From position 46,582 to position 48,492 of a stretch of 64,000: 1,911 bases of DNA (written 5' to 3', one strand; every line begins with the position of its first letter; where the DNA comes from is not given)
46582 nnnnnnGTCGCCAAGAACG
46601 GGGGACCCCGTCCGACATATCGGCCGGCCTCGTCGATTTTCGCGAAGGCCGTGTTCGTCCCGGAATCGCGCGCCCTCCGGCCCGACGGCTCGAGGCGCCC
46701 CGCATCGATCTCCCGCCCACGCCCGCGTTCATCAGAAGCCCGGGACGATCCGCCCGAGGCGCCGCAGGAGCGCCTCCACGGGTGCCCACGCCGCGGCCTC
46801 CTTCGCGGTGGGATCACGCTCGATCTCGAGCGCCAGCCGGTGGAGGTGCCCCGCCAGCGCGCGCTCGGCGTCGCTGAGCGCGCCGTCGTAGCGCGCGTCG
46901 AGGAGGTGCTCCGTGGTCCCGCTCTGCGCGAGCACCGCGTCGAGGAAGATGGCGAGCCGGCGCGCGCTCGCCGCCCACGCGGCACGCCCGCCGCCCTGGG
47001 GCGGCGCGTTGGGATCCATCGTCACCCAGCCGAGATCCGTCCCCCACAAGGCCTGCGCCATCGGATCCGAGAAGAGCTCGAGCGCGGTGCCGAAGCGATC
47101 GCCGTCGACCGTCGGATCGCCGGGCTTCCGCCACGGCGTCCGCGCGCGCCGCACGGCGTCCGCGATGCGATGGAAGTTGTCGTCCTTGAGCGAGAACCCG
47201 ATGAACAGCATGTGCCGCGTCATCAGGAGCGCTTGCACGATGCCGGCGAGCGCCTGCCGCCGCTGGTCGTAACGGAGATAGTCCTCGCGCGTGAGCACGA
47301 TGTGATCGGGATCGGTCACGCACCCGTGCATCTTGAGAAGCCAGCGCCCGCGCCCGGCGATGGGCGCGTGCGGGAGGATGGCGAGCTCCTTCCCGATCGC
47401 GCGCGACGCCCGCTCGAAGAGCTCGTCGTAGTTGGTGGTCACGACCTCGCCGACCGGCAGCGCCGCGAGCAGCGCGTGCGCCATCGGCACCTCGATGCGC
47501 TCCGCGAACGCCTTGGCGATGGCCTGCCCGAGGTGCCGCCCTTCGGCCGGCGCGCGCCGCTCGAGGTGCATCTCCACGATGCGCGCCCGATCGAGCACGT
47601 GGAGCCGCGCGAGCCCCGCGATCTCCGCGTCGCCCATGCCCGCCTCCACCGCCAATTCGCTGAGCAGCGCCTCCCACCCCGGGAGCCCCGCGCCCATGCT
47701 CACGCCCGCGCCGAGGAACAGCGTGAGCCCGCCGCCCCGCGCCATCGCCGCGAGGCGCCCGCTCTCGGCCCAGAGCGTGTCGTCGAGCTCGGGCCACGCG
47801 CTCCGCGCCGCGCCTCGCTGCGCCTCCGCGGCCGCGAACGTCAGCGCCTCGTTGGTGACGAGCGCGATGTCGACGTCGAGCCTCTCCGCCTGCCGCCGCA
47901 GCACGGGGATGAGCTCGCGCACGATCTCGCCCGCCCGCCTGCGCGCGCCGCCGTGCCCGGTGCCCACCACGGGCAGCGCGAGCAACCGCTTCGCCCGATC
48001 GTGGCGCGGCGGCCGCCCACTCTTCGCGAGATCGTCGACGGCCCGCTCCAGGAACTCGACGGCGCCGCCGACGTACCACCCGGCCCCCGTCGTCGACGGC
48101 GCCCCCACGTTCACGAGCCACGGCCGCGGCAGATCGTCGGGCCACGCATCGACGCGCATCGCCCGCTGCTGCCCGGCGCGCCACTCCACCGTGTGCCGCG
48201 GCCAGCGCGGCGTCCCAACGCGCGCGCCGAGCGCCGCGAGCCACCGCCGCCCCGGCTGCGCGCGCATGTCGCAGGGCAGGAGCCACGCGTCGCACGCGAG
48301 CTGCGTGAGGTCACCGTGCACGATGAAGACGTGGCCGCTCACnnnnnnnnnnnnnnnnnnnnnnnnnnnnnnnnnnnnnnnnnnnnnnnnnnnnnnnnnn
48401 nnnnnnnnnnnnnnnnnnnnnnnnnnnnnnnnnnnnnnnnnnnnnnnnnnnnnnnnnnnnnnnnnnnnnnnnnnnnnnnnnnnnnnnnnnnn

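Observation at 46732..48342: Macro-like domain fused to a SIR2_2 (ThsA/DSR-type) NADase-like domain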

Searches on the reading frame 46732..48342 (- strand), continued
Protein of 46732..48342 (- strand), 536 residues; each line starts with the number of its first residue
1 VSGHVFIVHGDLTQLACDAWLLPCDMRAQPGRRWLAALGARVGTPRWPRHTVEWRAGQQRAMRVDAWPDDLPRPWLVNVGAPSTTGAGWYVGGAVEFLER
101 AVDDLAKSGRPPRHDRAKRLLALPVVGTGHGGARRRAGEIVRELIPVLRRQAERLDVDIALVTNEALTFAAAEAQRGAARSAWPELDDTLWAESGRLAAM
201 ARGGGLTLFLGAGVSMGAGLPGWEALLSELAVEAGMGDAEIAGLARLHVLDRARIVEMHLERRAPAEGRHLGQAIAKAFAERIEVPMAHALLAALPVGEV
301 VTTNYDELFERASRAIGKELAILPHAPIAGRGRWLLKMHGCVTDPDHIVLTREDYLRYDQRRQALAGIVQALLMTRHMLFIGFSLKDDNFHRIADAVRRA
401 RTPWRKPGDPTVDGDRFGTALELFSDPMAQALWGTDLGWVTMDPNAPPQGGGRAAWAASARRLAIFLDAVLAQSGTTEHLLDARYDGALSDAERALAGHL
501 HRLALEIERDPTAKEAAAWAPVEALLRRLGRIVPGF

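Call 54: search_protein_families(library=padloc, alignment_id=A3, max_evalue=0.00001)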
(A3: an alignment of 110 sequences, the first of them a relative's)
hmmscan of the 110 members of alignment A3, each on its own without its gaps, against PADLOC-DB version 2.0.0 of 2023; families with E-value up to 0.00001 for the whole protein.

A. member 1, L001:9566-11800:+ (745 aa): 0 families

B. families by the number of members that match (of 110 scanned): 54 families (the first 25 are shown)
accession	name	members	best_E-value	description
PDLC01995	RtcR_PspF2--CARF_AAA_HTH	1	1.4e-195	-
PDLC04731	PDC-M61B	1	4.9e-137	-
PDLC04042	PD-T4-6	1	4.7e-77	-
PDLC01994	RtcR_PspF1--CARF_AAA_HTH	1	3.9e-73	-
PDLC04061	PD-T4-6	1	1.6e-70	-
PDLC04060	PD-T4-6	1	8.2e-70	-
PDLC04053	PD-T4-6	1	6.2e-69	-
PDLC04138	mad6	1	1.8e-67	mads_6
PDLC04043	PD-T4-6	1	7.6e-65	-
PDLC04047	PD-T4-6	1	1e-63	-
PDLC04057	PD-T4-6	1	7.2e-61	-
PDLC03958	SngA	1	7.3e-61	-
PDLC04054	PD-T4-6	1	2.7e-60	-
PDLC01993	RtcR--CARF_AAA_HTH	1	1.4e-58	-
PDLC02203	MzaA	1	1.7e-57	-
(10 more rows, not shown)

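Call 57: search_dna_similar(query=window:46732-48342:-, collection=plasmids, mode=protein, max_evalue=0.00001, max_rows=25)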
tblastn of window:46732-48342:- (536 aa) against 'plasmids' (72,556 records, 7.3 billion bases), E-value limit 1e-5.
Records with a match: 346; places in all: 350; records where one place covers at least 80% of the query: 0.
Best place of each record, by identity: <60% 346.
By first word of the organism name: Bacillus 126; Sinorhizobium 65; Rhizobium 26; Lactiplantibacillus 21; Enterococcus 18; Vibrio 10; Zymomonas 9; Mesorhizobium 7; Paenibacillus 4; Rhodococcus 3; and 45 more.
By predicted mobility (MOB-suite, as given by PLSDB): conjugative 140; non-mobilizable 104; mobilizable 102.
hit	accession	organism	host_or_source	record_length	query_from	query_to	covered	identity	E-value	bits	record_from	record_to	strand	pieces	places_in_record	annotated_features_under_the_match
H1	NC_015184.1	Agrobacterium tumefaciens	-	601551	208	437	43%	33.5%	1e-20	103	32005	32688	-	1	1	SIR2 family protein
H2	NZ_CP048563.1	Agrobacterium fabrum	walnut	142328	207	438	43%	32.2%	8e-20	101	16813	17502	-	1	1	SIR2 family protein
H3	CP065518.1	Stenotrophomonas rhizophila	Kandelia candel (mangrove),cell culture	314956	208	444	44%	28.9%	1e-19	100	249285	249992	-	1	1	none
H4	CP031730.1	Stenotrophomonas rhizophila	Nusuttodinium aeruginosum,whole organism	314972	208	444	44%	28.9%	1e-19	100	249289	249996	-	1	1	none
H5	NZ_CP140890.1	Sinorhizobium medicae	Medicago lupulina,whole organism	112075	208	402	36%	34.8%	5e-20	102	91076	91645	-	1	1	SIR2 family protein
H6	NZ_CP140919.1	Sinorhizobium medicae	Medicago lupulina,whole organism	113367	208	402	36%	34.8%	5e-20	102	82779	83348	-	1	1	SIR2 family protein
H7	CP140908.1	Sinorhizobium medicae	Medicago lupulina,whole organism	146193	208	402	36%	34.8%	5e-20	102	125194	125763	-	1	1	SIR2 family protein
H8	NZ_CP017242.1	Rhizobium etli 8C-3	Phaseolus vulgaris,cell culture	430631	208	430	42%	30.4%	4e-10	71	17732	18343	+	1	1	DUF4062 domain-containing protein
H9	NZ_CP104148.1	Sinorhizobium medicae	Trigonella foenum-graecum,cell culture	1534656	207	434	43%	29.6%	6e-12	76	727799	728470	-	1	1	none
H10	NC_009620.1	Sinorhizobium medicae WSM419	-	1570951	207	434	43%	29.6%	8e-12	76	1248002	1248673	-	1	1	none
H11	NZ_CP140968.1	Sinorhizobium medicae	Medicago lupulina,whole organism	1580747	207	434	43%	29.6%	8e-12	76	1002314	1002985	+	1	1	none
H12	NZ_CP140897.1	Sinorhizobium medicae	Medicago lupulina,whole organism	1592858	207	434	43%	29.6%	8e-12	76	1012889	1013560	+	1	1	none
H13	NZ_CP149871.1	Sinorhizobium medicae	Melilotus albus,Cell Culture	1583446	207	434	43%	29.6%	9e-12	76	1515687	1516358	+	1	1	none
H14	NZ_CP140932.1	Sinorhizobium medicae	Medicago lupulina,whole organism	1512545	207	434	43%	29.6%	1e-11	75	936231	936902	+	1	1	none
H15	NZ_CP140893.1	Sinorhizobium medicae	Medicago lupulina,whole organism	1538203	207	434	43%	29.6%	1e-11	75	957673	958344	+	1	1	none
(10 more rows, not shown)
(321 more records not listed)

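Call 58: search_dna_similar(query=window:46732-48342:-, collection=phages, mode=protein, max_evalue=0.00001, max_rows=25)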
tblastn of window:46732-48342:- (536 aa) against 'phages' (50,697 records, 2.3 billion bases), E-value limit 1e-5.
Records with a match: 6; places in all: 6; records where one place covers at least 80% of the query: 0.
Best place of each record, by identity: <60% 6.
By first word of the organism name: Streptococcus 3; Stx2c-converting 1; phage 1; Mycolicibacterium 1.
By host as written in the record: - 2; Streptococcus vestibularis SVE8 1; Streptococcus pneumoniae 20/4 1; Streptococcus gallolyticus gallolyticus_TX20005 1; Mycolicibacterium smegmatis MTCC 994 1.
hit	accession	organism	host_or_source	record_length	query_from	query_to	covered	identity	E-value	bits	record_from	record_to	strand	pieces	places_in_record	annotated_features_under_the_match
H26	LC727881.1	Stx2c-converting phage Stx2c_JNE082796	-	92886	207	397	36%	29.2%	3e-8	63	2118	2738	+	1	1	none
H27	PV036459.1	phage IMGVR 517045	human feces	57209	207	390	34%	26.7%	6e-8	62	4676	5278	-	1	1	hypothetical protein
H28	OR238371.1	Streptococcus phage SVep1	Streptococcus vestibularis SVE8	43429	282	393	21%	31.7%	1e-7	61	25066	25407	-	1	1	hypothetical protein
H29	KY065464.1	Streptococcus phage IPP23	Streptococcus pneumoniae 20/4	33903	282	393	21%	30.8%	2e-7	60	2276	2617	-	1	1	hypothetical protein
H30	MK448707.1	Streptococcus phage Javan227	Streptococcus gallolyticus ...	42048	284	393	21%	31.4%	3e-9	66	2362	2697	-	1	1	hypothetical protein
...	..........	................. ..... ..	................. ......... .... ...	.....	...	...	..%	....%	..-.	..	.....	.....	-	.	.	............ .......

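Call 67: search_protein_families(library=pfam, proteins=[L031:712-1614:+, L041:1638-2540:+, L048:7087-7992:+, L006:4108-8004:+, L006:9632-11905:+, L002:9718-11016:+, L004:5821-6471:+, L004:2195-4000:+], max_evalue=0.001)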
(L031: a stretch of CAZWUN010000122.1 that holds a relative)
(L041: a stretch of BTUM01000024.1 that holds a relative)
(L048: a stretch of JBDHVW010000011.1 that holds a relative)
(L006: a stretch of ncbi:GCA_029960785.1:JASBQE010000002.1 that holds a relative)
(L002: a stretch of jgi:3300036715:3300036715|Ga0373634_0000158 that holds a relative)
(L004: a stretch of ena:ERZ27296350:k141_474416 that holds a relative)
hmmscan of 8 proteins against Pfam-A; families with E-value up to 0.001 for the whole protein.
L031:712-1614:+ (301 aa): 2 families
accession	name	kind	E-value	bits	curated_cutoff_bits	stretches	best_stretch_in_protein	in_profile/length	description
PF00781.29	DAGK_cat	-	3.3e-30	104.7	23.6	1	5-125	3-125/125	Diacylglycerol kinase catalytic domain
PF19279.4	YegS_C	-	1e-21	77.8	27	1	156-293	22-156/158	YegS C-terminal NAD kinase beta sandwich-like domain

L041:1638-2540:+ (301 aa): 2 families
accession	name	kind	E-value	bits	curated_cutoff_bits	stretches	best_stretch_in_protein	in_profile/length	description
PF00781.29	DAGK_cat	-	5.6e-32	110.4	23.6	1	5-125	3-125/125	Diacylglycerol kinase catalytic domain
PF19279.4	YegS_C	-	1.5e-22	80.4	27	1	134-293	2-156/158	YegS C-terminal NAD kinase beta sandwich-like domain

L048:7087-7992:+ (302 aa): 2 families
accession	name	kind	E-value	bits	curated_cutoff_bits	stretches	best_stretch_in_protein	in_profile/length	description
PF00781.29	DAGK_cat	-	3.6e-31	107.8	23.6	1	4-125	2-125/125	Diacylglycerol kinase catalytic domain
PF19279.4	YegS_C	-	1.4e-22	80.5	27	1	158-294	24-156/158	YegS C-terminal NAD kinase beta sandwich-like domain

L006:4108-8004:+ (1298 aa): 6 families
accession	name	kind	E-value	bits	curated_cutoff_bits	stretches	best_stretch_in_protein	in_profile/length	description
PF00069.31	Pkinase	-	7.7e-47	160.3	31.7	1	14-264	1-253/263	Protein kinase domain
PF07714.23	PK_Tyr_Ser-Thr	-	3.8e-27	95.6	23.1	1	16-264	3-250/258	Protein tyrosine and serine/threonine kinase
PF13191.12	AAA_16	-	3.5e-19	70.3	32.6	1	467-662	2-166/167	AAA ATPase domain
PF03109.22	ABC1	-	7.3e-07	29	22.9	1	56-164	118-218/244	ABC1 atypical kinase-like domain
PF07728.20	AAA_5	-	0.00013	22.5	22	0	493-516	2-25/139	AAA domain (dynein-related subfamily)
PF06293.20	Kdo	-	0.00015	21.7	21.3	1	67-160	72-169/207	Lipopolysaccharide kinase (Kdo/WaaP) family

L006:9632-11905:+ (757 aa): 1 family
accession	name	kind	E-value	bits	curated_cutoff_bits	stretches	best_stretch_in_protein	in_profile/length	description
PF01734.28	Patatin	-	2.2e-10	41.5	27.7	1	349-610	2-189/191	Patatin-like phospholipase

L002:9718-11016:+ (432 aa): 0 families

L004:5821-6471:+ (216 aa): 0 families

L004:2195-4000:+ (601 aa): 0 families

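Call 78: search_solved_structures(query=L006:9632-11905:+, max_evalue=1)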
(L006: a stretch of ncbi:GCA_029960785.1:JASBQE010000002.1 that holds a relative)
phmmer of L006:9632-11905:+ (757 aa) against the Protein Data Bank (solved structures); distinct sequences matched with E-value up to 1: 0.

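Call 82: search_protein_families(library=pfam, alignment_id=A4, max_evalue=0.00001)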
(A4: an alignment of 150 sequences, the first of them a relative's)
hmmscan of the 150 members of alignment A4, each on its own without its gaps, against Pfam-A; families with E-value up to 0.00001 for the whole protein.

A. member 1, L088:11683-12006:+ (108 aa): 0 families

B. families by the number of members that match (of 150 scanned): 128 families (the first 25 are shown)
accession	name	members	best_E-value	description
PF07690.21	MFS_1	4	1.8e-44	Major Facilitator Superfamily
PF13424.12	TPR_12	3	3.6e-19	Tetratricopeptide repeat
PF13646.12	HEAT_2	3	1.7e-09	HEAT repeats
PF10117.15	McrBC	2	1.1e-50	McrBC 5-methylcytosine restriction system component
PF00528.27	BPD_transp_1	2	1e-40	Binding-protein-dependent transport system inner membrane component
PF02639.20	DUF188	2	1.5e-40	Uncharacterized BCR, YaiI/YqxD family COG1671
PF00072.30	Response_reg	2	3e-25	Response regulator receiver domain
PF02687.27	FtsX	2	7.9e-17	FtsX-like permease C-terminal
PF13374.12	TPR_10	2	9.4e-17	Tetratricopeptide repeat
PF12704.14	MacB_PCD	2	3.8e-12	MacB-like periplasmic core domain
PF00355.32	Rieske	2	1.2e-10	Rieske [2Fe-2S] domain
PF05977.19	MFS_3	1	1.8e-158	Transmembrane secretion effector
PF00490.27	ALAD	1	7.7e-132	Delta-aminolevulinic acid dehydratase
PF01425.27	Amidase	1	3.8e-94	Amidase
PF00067.27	p450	1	2.3e-65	Cytochrome P450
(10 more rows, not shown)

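Call 83: search_protein_families(library=padloc, alignment_id=A4, max_evalue=1e-10)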
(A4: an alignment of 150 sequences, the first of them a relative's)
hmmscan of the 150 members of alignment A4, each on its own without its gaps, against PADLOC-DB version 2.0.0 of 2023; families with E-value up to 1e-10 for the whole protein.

A. member 1, L088:11683-12006:+ (108 aa): 0 families

B. families by the number of members that match (of 150 scanned): 41 families (the first 25 are shown)
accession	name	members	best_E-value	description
PDLC04042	PD-T4-6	1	1.8e-78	-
PDLC04061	PD-T4-6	1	1.9e-73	-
PDLC04050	PD-T4-6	1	1.6e-69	-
PDLC04054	PD-T4-6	1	3e-69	-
PDLC04053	PD-T4-6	1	9.5e-69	-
PDLC04138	mad6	1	2.1e-65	mads_6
PDLC04060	PD-T4-6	1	9.4e-63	-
PDLC04043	PD-T4-6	1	3.7e-62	-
PDLC04047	PD-T4-6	1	2.5e-60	-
PDLC04730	PDC-M61A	1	4.7e-60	-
PDLC04727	PDC-M61A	1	5.3e-60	-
PDLC04057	PD-T4-6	1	3.6e-57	-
PDLC01088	C3a189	1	4.9e-57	kinase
PDLC04052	PD-T4-6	1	1e-55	-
PDLC04039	PD-T4-6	1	3.1e-55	-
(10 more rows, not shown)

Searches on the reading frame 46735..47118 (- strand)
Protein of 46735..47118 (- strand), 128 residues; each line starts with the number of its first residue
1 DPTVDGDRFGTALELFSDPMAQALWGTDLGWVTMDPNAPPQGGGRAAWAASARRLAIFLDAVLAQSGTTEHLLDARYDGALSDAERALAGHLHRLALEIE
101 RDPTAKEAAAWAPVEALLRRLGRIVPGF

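Call 8: search_protein_families(library=pfam, proteins=[window:46735-47118:-], max_evalue=10)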
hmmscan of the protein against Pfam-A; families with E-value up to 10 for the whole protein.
seq(128 aa): 0 families
